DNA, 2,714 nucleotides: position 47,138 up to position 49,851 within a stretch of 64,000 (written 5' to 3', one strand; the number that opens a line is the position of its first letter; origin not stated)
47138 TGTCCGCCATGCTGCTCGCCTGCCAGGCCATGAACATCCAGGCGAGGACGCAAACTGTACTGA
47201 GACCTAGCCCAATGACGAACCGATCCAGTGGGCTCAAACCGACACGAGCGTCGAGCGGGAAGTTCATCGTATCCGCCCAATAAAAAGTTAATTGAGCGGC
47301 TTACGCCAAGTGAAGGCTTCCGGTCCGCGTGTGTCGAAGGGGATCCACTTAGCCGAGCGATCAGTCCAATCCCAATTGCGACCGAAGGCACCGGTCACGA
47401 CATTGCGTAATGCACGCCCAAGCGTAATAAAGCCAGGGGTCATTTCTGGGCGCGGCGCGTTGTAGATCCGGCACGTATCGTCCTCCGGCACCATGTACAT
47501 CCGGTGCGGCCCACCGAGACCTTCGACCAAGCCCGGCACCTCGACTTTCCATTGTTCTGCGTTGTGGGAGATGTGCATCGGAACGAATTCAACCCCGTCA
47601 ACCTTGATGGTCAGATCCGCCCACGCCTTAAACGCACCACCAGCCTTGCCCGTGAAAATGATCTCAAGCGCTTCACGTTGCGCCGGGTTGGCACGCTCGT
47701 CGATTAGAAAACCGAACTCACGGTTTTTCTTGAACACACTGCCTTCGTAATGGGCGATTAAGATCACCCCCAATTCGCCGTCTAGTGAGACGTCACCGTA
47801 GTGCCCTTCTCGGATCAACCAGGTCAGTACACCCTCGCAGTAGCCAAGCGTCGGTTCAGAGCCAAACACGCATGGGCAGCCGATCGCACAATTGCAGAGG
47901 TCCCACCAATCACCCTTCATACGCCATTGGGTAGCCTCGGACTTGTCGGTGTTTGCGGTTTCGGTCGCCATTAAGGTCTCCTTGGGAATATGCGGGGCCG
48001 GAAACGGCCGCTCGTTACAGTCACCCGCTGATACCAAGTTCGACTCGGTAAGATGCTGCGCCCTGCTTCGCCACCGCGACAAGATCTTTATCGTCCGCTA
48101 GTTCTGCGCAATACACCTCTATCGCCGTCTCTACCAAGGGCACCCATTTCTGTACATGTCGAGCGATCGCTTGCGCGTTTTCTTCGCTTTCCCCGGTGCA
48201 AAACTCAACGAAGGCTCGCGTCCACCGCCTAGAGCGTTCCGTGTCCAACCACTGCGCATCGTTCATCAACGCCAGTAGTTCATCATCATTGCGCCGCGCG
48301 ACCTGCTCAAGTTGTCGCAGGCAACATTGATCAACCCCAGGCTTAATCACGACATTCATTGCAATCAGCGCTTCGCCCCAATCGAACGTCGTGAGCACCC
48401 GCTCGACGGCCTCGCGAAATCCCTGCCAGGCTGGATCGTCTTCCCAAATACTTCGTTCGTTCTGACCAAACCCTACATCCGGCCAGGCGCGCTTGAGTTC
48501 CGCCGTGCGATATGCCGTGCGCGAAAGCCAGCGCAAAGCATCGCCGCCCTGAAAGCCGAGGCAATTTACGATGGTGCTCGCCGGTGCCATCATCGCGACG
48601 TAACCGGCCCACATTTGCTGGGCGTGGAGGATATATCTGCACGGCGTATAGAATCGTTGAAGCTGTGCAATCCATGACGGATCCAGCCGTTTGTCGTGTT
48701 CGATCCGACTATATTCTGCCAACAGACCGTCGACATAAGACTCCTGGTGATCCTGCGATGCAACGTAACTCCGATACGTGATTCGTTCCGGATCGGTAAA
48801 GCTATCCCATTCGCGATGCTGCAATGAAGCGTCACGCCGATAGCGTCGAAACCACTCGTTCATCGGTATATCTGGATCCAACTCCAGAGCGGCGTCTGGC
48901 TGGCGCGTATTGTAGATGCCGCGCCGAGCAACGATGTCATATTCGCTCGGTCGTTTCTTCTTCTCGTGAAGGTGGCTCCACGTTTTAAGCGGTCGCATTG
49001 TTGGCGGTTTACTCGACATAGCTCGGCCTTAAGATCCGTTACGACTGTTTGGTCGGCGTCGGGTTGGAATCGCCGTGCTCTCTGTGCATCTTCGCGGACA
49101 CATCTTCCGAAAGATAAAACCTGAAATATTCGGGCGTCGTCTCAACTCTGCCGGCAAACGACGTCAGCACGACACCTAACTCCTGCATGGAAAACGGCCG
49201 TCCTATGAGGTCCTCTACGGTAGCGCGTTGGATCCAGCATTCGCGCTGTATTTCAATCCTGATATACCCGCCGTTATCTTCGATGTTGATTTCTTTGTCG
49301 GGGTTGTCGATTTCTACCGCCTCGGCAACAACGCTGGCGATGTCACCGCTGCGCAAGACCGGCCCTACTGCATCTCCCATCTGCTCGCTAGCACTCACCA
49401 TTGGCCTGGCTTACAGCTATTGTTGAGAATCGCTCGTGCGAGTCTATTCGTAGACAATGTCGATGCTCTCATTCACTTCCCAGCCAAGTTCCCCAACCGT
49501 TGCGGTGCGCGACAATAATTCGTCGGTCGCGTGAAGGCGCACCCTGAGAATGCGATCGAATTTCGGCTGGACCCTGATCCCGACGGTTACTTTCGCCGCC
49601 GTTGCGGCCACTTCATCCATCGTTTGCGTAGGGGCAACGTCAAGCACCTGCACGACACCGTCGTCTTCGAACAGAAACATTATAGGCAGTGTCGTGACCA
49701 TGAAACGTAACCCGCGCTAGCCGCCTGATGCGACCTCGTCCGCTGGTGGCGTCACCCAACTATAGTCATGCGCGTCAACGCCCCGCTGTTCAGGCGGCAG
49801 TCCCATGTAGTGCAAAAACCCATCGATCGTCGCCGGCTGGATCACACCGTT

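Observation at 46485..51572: Four-component diiron monooxygenase cluster with non-canonical order, no reductase, and DUF1326/DUF2182 metal-binding proteins appended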

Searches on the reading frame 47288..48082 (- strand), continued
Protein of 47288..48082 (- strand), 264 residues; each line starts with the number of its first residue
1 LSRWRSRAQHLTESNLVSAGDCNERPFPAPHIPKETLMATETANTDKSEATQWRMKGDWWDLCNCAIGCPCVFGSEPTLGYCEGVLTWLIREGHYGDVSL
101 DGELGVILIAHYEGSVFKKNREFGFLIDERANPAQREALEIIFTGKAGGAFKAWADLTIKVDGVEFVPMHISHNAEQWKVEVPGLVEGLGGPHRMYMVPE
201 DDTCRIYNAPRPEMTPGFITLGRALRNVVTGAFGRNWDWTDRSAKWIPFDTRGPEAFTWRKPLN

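Call 63: search_dna_similar(query=window:47288-47971:-, collection=plasmids, mode=protein, max_rows=30)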
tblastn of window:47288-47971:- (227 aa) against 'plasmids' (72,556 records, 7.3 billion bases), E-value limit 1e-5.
Records with a match: 270; places in all: 296; records where one place covers at least 80% of the query: 51.
Best place of each record, by identity: <60% 270.
By first word of the organism name: Ralstonia 129; Sinorhizobium 58; Bacillus 20; Streptomyces 18; Rhodococcus 7; Burkholderia 4; Cupriavidus 4; Microvirga 3; Natrinema 3; Mycobacterium 2; and 19 more.
By predicted mobility (MOB-suite, as given by PLSDB): mobilizable 109; non-mobilizable 97; conjugative 64.
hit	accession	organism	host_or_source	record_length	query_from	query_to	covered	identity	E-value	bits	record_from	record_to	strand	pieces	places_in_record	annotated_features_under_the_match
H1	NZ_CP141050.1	Microvirga lotononidis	-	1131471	11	219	92%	38.8%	3e-34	136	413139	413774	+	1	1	none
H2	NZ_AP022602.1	Mycobacterium gallinarum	-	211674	4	215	93%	35.9%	1e-26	114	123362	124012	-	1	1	DUF1326 domain-containing protein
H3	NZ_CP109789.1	Leisingera thetidis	-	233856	4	226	98%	33.8%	2e-22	102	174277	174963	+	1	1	DUF1326 domain-containing protein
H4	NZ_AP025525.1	Mycobacterium sp. 20KCMC460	Homo sapiens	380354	4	215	93%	33.8%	4e-25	109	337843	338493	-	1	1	DUF1326 domain-containing protein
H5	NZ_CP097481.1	Chroococcidiopsis sp. CCNUC1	cell culture,soil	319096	15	217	89%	34.5%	2e-28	119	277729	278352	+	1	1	DUF1326 domain-containing protein | hypothetical protein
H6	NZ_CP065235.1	Streptomyces clavuligerus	cell culture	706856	14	215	89%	33.2%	2e-25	110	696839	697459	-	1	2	DUF1326 domain-containing protein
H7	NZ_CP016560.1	Streptomyces clavuligerus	-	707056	14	215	89%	33.2%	2e-25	110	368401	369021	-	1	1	DUF1326 domain-containing protein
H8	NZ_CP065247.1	Streptomyces clavuligerus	cell culture,lab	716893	14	215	89%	33.2%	2e-25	110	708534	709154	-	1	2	DUF1326 domain-containing protein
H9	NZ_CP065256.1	Streptomyces clavuligerus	cell culture,lab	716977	14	215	89%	33.2%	2e-25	110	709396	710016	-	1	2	DUF1326 domain-containing protein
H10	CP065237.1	Streptomyces clavuligerus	cell culture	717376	14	215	89%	33.2%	2e-25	110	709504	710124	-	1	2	DUF1326 domain-containing protein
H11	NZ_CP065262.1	Streptomyces clavuligerus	cell culture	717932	14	215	89%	33.2%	2e-25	110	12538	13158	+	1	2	DUF1326 domain-containing protein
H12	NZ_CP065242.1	Streptomyces clavuligerus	cell culture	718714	14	215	89%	33.2%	2e-25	110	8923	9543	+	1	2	DUF1326 domain-containing protein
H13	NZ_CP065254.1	Streptomyces clavuligerus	cell culture,lab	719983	14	215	89%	33.2%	2e-25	110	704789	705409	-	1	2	DUF1326 domain-containing protein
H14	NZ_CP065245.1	Streptomyces clavuligerus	cell culture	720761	14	215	89%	33.2%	2e-25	110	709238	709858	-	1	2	DUF1326 domain-containing protein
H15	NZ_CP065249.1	Streptomyces clavuligerus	cell culture,lab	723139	14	215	89%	33.2%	2e-25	110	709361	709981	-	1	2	DUF1326 domain-containing protein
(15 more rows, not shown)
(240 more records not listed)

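Call 64: predict_structure(alignment_id=A1)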
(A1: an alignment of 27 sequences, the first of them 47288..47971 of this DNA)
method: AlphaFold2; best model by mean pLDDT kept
length: 227 residues; sequences in the alignment: 27
mean_pLDDT: 57.4   pTM: 0.63
mean pLDDT of the five models: 57.4, 51.3, 45.5, 41.3, 34.0
residues with pLDDT >= 90: 23; 70-90: 67; 50-70: 37; < 50: 100
segments of 3 or more residues with pLDDT < 50: 1-11, 28-31, 35-38, 148-227
pLDDT, mean of each block of 10 residues (from residue 1): 37 73 56 49 64 87 89 70 76 96 90 76 78 72 56 34 36 39 26 25 25 30 27
secondary structure, 60 per line:
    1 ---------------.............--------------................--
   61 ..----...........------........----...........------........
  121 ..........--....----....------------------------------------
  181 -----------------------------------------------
elements in order: E16-28 E43-58 E67-77 E84-91 H96-106 H113-120 E121-130 E133-136 E141-144

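Call 74: predict_structure(alignment_id=A3)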
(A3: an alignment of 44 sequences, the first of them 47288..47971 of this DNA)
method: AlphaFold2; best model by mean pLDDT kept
length: 227 residues; sequences in the alignment: 44
mean_pLDDT: 88.8   pTM: 0.86
mean pLDDT of the five models: 88.8, 85.2, 83.6, 79.9, 79.2
residues with pLDDT >= 90: 161; 70-90: 38; 50-70: 15; < 50: 13
segments of 3 or more residues with pLDDT < 50: 6-11, 223-227
pLDDT, mean of each block of 10 residues (from residue 1): 49 87 94 86 95 98 98 92 95 98 97 91 97 97 98 87 83 70 94 96 95 87 45
secondary structure, 60 per line:
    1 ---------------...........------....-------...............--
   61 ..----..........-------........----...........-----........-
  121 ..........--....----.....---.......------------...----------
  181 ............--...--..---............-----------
elements in order: E16-26 H33-36 E44-58 E67-76 E84-91 H96-106 H112-119 E121-130 E133-136 E141-145 E149-155 E168-170 E181-192 E205-216

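Call 78: fold_search(model_id=the predicted structure, library=pdb)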
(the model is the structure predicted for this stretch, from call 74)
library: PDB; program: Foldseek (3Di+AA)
matches with E <= 10: 280; with E <= 0.001: 2
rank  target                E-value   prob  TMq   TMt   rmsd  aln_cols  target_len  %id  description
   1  3cmb_B                4.4e-04  0.99  0.39  0.34  12.4       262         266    8  Crystal structure of acetoacetate decarboxylase (YP_001047042.1) from Methanoculleus marisnigri JR1 at 1.60 A resoluti (released 2008-04-01)
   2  3cmb_A                6.2e-04  0.99  0.38  0.33  12.5       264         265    8  Crystal structure of acetoacetate decarboxylase (YP_001047042.1) from Methanoculleus marisnigri JR1 at 1.60 A resoluti (released 2008-04-01)
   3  3bgt_D                7.6e-03  0.72  0.33  0.31  12.8       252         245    6  Structural Studies of Acetoacetate Decarboxylase (released 2008-12-23)
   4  3bgt_A                2.3e-02  0.63  0.35  0.33  12.6       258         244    8  Structural Studies of Acetoacetate Decarboxylase (released 2008-12-23)
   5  5muz_B                1.4e-01  0.41  0.21  0.38   7.0       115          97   13  Structure of a C-terminal domain of a reptarenavirus L protein (released 2017-05-17)
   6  4cnw_B                1.8e-01  0.08  0.13  0.12  13.6       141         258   12  Surface residue engineering of bovine carbonic anhydrase to an extreme halophilic enzyme for potential application in  (released 2015-02-04)
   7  4cnr_A                4.2e-01  0.10  0.16  0.14  14.9       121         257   16  Surface residue engineering of bovine carbonic anhydrase to an extreme halophilic enzyme for potential application in  (released 2015-02-04)
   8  6kbc                  5.0e-01  0.06  0.22  0.15  13.6       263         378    9  Crystal structure of CghA with Sch210972 (released 2020-06-24)
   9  5ezt                  5.3e-01  0.05  0.13  0.11  14.4       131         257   11  Peracetylated Bovine Carbonic Anhydrase II (released 2016-07-20)
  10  5muz_A                6.3e-01  0.16  0.21  0.38   7.3       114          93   13  Structure of a C-terminal domain of a reptarenavirus L protein (released 2017-05-17)
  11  6rmx                  6.3e-01  0.04  0.13  0.12  13.6       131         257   11  Human Carbonic anhydrase II mutant T199V bound by 2-[(1S)-2,3-Dihydro-1H-inden-1-ylamino]-3,5,6-trifluoro-4-[(2-hydroxye (released 2020-06-03)
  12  4cnr_B                6.6e-01  0.08  0.16  0.14  14.9       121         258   16  Surface residue engineering of bovine carbonic anhydrase to an extreme halophilic enzyme for potential application in  (released 2015-02-04)
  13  2fwv                  7.4e-01  0.04  0.17  0.19  14.0       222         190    9  Crystal Structure of Rv0813 (released 2006-08-03)
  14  5a25_A                7.9e-01  0.04  0.12  0.11  14.5       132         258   14  Rational engineering of a mesophilic carbonic anhydrase to an extreme halotolerant biocatalyst (released 2015-05-20)
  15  2xsw_B                7.9e-01  0.03  0.16  0.12  16.2       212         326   10  Crystal structure of human INPP5E (released 2010-11-17)
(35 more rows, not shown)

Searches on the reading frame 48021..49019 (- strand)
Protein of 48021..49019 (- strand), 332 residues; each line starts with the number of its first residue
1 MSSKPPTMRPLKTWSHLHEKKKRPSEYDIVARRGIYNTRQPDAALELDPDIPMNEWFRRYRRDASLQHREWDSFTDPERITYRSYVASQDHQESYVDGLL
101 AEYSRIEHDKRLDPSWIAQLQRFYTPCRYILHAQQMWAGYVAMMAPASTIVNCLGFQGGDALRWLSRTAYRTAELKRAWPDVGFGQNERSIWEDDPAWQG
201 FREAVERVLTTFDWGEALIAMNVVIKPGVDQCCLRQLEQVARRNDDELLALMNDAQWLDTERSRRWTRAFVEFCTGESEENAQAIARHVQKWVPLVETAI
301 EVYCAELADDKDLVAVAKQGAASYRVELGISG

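Call 3: search_protein_families(library=pfam, proteins=[window:48021-49019:-], max_evalue=0.01)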
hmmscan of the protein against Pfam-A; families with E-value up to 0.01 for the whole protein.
window:48021-49019:- (332 aa): 1 family
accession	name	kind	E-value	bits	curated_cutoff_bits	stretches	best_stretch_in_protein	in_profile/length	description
PF02332.24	Phenol_Hydrox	-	1.7e-61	208.2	24.4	1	59-276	4-228/230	Methane/Phenol/Alkene Hydroxylase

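Call 35: search_protein_families(library=ncbifam, proteins=[window:48021-49019:-], max_evalue=0.001)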
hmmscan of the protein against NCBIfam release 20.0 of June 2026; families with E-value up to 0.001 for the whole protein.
window:48021-49019:- (332 aa): 1 family
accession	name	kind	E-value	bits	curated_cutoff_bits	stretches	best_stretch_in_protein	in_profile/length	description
NF045802.1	MethMoxAlphaMmoY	equivalog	3.5e-08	33.1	700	1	65-293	87-319/389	aromatic/alkene monooxygenase hydroxylase subunit beta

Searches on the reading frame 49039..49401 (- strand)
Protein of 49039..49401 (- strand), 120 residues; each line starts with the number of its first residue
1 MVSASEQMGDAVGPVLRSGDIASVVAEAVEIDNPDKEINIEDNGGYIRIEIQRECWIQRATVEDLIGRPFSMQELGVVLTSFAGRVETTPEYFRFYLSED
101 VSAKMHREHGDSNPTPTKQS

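Call 3: search_protein_families(library=pfam, proteins=[window:49039-49401:-], max_evalue=0.01)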
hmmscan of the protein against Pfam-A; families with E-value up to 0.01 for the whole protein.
window:49039-49401:- (120 aa): 1 family
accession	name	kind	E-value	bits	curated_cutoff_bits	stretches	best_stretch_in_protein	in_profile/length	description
PF02406.22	MmoB_DmpM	-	2.1e-25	89.1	25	1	11-95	2-84/85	MmoB/DmpM family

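Call 35: search_protein_families(library=ncbifam, proteins=[window:49039-49401:-], max_evalue=0.001)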
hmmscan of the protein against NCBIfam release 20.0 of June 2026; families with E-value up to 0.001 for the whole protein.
window:49039-49401:- (120 aa): 1 family
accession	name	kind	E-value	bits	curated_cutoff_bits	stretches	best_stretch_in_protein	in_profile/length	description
NF045804.1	MethMoxRegMmoB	equivalog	0.0002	21.6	245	1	17-93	42-120/136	methane monooxygenase regulator MmoB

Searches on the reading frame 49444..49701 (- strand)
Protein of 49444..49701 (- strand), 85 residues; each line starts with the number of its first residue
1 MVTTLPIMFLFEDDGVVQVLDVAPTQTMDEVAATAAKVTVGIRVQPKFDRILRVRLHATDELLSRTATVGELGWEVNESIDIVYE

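Call 3: search_protein_families(library=pfam, proteins=[window:49444-49701:-], max_evalue=0.01)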
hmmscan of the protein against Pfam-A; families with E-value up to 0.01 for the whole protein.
window:49444-49701:- (85 aa): 1 family
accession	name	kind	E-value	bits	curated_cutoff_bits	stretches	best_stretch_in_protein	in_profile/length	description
PF06234.18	TmoB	-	2.7e-14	53.6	25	1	5-84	2-78/78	Toluene-4-monooxygenase system protein B (TmoB)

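Call 35: search_protein_families(library=ncbifam, proteins=[window:49444-49701:-], max_evalue=0.001)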
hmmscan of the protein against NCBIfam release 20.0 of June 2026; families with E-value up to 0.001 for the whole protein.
window:49444-49701:- (85 aa): 0 families
